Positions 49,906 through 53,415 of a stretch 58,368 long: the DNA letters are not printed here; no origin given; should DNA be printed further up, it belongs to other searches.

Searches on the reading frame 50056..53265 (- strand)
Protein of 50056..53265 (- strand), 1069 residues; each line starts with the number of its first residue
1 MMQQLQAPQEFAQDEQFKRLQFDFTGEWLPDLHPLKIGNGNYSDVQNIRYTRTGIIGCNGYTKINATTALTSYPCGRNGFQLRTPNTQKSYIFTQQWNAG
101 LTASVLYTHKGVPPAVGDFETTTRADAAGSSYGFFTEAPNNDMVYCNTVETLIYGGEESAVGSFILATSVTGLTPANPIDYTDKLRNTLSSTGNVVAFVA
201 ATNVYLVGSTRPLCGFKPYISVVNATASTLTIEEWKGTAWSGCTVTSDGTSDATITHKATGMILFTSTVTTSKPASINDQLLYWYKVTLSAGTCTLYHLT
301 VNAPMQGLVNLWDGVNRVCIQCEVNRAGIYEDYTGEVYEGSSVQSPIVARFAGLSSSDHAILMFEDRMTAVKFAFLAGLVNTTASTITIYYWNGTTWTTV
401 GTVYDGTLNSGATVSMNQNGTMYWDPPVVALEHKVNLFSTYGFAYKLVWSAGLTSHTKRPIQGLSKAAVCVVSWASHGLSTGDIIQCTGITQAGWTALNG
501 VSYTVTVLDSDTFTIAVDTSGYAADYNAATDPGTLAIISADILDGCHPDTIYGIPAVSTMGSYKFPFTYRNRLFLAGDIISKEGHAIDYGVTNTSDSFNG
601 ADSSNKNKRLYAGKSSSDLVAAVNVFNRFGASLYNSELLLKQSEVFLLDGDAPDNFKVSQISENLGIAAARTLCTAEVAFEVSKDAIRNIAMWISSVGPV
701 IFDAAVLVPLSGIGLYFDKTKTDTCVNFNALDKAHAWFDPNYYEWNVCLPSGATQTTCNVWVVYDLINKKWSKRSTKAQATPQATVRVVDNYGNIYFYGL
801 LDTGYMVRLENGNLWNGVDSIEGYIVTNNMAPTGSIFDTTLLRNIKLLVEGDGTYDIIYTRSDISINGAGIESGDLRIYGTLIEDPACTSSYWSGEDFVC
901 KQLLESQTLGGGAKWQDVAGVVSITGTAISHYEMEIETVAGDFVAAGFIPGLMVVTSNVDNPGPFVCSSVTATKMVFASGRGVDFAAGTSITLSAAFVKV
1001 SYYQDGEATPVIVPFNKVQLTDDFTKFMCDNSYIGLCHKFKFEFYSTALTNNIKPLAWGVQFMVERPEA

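Call 16: search_protein_families(library=phrogs, proteins=[window:50056-53265:-], max_evalue=0.001)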
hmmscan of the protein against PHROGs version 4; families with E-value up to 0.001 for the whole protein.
window:50056-53265:- (1069 aa): 1 family
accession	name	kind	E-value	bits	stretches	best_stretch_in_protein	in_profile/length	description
phrog_584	-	tail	9.9e-06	26.4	1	458-523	20-83/218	major tail protein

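Call 19: search_protein_families(library=pfam, proteins=[window:50056-53265:-], max_evalue=0.01)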
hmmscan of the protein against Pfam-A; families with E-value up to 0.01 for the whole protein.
window:50056-53265:- (1069 aa): 2 families
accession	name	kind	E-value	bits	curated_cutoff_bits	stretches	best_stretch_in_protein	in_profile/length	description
PF16190.11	E1_FCCH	-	1.8e-06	28.3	29.5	1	468-522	5-57/70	Ubiquitin-activating enzyme E1 FCCH domain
PF19565.4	DUF6087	-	0.0046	17.7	27.1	0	231-260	45-74/99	Family of unknown function (DUF6087)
